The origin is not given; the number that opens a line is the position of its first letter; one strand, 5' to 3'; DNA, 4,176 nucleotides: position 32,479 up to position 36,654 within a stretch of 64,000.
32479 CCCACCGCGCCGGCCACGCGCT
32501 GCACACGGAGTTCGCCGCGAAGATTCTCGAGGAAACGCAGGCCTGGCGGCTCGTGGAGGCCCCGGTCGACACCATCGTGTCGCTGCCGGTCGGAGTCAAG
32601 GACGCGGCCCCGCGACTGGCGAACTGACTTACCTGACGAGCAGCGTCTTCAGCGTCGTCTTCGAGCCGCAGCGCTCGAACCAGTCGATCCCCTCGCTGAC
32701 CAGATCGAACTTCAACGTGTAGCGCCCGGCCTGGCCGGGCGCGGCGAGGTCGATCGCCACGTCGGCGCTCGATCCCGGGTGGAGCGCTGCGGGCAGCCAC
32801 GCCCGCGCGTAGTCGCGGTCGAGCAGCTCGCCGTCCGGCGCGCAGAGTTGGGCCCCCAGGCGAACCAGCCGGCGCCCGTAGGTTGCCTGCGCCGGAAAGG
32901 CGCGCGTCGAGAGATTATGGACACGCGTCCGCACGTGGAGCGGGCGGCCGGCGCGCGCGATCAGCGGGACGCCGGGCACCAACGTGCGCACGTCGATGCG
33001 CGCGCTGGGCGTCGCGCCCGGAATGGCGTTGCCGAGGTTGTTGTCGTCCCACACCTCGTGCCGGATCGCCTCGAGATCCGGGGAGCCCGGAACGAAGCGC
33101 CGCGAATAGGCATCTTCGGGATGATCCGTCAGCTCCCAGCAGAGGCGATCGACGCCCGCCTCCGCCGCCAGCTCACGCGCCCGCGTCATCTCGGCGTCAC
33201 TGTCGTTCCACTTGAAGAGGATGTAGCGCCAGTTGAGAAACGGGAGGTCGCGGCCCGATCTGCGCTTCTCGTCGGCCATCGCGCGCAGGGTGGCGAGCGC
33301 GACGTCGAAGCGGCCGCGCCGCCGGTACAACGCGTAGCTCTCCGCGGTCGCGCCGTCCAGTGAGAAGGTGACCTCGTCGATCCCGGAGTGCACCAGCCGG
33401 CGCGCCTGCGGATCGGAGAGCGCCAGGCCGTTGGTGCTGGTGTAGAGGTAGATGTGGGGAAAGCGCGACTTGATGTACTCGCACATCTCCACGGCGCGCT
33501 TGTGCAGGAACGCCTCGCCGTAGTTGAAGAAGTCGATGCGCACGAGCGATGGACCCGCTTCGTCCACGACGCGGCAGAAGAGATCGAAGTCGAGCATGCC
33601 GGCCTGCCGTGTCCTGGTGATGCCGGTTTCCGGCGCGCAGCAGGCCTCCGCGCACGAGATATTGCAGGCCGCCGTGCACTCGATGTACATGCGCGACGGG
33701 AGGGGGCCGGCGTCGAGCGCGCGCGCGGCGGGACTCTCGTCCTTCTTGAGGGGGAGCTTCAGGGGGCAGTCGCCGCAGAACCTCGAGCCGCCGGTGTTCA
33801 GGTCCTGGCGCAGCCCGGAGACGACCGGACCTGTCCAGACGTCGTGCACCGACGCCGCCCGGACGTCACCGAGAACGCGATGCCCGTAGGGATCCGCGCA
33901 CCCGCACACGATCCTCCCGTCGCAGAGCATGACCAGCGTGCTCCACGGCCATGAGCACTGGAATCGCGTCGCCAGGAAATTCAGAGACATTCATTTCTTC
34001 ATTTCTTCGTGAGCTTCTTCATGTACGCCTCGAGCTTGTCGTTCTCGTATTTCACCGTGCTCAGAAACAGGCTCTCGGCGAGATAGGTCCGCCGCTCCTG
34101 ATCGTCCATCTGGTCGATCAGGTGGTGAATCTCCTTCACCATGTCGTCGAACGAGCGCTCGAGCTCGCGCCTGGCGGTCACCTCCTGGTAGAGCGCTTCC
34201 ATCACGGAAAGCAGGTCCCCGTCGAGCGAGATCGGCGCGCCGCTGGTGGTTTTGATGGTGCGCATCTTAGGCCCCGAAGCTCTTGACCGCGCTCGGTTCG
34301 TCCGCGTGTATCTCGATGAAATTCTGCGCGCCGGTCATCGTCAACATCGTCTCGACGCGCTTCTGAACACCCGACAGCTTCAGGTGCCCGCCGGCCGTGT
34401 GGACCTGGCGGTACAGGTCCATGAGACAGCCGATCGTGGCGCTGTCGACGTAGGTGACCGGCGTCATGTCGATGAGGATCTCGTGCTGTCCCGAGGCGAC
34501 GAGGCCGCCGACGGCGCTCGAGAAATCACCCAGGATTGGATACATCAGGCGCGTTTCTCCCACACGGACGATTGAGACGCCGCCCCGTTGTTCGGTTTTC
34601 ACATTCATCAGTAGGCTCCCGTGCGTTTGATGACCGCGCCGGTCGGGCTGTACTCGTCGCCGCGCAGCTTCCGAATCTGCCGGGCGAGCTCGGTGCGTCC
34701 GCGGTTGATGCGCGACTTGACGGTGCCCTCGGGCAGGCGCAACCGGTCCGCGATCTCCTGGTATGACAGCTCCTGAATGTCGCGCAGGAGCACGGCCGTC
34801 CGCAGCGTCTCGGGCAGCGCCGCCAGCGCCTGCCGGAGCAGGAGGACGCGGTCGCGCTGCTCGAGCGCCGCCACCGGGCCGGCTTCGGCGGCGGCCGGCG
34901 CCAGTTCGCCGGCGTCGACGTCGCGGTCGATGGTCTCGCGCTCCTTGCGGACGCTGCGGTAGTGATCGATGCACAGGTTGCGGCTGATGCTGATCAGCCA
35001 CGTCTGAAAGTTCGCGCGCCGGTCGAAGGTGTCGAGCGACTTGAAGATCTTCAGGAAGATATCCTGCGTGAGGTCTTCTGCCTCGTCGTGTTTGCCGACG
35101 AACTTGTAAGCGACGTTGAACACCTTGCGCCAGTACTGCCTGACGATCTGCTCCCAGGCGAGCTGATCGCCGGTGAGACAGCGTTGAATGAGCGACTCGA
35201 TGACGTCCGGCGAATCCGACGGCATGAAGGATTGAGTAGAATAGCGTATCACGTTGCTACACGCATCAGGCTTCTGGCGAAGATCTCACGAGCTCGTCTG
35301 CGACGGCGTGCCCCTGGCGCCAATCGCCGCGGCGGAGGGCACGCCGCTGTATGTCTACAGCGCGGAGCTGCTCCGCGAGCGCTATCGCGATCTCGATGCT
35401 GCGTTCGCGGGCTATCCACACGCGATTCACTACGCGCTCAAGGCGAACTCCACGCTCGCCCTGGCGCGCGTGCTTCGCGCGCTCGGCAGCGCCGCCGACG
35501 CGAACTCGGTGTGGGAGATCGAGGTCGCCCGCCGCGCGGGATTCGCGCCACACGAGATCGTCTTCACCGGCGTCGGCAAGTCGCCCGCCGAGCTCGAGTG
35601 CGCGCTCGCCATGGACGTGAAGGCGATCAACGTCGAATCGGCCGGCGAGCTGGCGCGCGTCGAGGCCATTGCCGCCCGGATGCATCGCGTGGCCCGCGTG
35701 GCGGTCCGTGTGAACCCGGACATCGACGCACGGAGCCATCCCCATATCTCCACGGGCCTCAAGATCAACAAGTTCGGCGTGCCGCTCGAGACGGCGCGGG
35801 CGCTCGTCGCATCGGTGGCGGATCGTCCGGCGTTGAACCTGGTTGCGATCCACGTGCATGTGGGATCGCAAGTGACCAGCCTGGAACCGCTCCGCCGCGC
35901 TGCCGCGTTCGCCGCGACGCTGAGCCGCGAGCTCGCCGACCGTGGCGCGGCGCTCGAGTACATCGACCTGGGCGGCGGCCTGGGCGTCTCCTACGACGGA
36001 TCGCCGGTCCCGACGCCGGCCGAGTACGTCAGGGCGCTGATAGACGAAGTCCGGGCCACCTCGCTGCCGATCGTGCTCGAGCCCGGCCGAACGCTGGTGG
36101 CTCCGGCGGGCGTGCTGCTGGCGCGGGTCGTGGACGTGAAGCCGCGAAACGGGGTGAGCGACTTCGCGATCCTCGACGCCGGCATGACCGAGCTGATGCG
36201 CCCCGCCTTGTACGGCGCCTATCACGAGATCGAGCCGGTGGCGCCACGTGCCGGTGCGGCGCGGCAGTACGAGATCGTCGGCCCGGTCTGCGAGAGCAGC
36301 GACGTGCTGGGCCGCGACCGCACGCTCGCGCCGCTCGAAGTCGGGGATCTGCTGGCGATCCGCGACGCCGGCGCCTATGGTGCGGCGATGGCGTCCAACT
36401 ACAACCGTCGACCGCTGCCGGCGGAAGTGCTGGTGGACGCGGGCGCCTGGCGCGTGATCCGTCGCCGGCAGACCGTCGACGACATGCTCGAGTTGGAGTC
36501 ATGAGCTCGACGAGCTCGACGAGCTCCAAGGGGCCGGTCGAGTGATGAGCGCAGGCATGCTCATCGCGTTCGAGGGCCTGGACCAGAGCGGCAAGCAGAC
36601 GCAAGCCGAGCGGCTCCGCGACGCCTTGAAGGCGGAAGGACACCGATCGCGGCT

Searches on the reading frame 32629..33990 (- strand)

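Call 60: search_protein_families(library=pfam, proteins=[window:32629-33990:-], max_evalue=0.00001)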
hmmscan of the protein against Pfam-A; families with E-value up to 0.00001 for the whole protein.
window:32629-33990:- (453 aa): 2 families
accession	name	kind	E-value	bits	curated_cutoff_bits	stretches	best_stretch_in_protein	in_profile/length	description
PF04055.27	Radical_SAM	-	3.4e-09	37.5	29.5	1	104-243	2-141/166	Radical SAM superfamily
PF13186.11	SPASM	-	6.1e-06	26.9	21.5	0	12-76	1-67/67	Iron-sulfur cluster-binding domain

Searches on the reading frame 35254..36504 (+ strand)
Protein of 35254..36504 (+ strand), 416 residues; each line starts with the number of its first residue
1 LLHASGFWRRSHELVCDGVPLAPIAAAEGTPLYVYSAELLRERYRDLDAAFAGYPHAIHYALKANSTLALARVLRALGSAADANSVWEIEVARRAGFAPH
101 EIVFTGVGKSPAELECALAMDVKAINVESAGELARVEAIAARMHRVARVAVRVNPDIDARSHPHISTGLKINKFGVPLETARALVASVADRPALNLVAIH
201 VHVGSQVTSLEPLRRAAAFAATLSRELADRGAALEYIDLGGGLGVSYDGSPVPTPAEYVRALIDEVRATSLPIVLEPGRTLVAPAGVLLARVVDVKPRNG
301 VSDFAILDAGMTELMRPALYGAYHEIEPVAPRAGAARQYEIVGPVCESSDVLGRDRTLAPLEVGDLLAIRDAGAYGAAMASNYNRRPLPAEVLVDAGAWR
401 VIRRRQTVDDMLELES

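Call 60: search_protein_families(library=pfam, proteins=[window:35254-36504:+], max_evalue=0.00001)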
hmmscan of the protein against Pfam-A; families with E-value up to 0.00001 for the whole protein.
window:35254-36504:+ (416 aa): 2 families
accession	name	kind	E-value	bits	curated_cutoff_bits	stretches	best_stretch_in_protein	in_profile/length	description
PF02784.22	Orn_Arg_deC_N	-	8.3e-53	179.7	23.4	1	40-283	4-247/247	Pyridoxal-dependent decarboxylase, pyridoxal binding domain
PF00278.28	Orn_DAP_Arg_deC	-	7.2e-28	97.2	23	1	33-373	2-95/95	Pyridoxal-dependent decarboxylase, C-terminal sheet domain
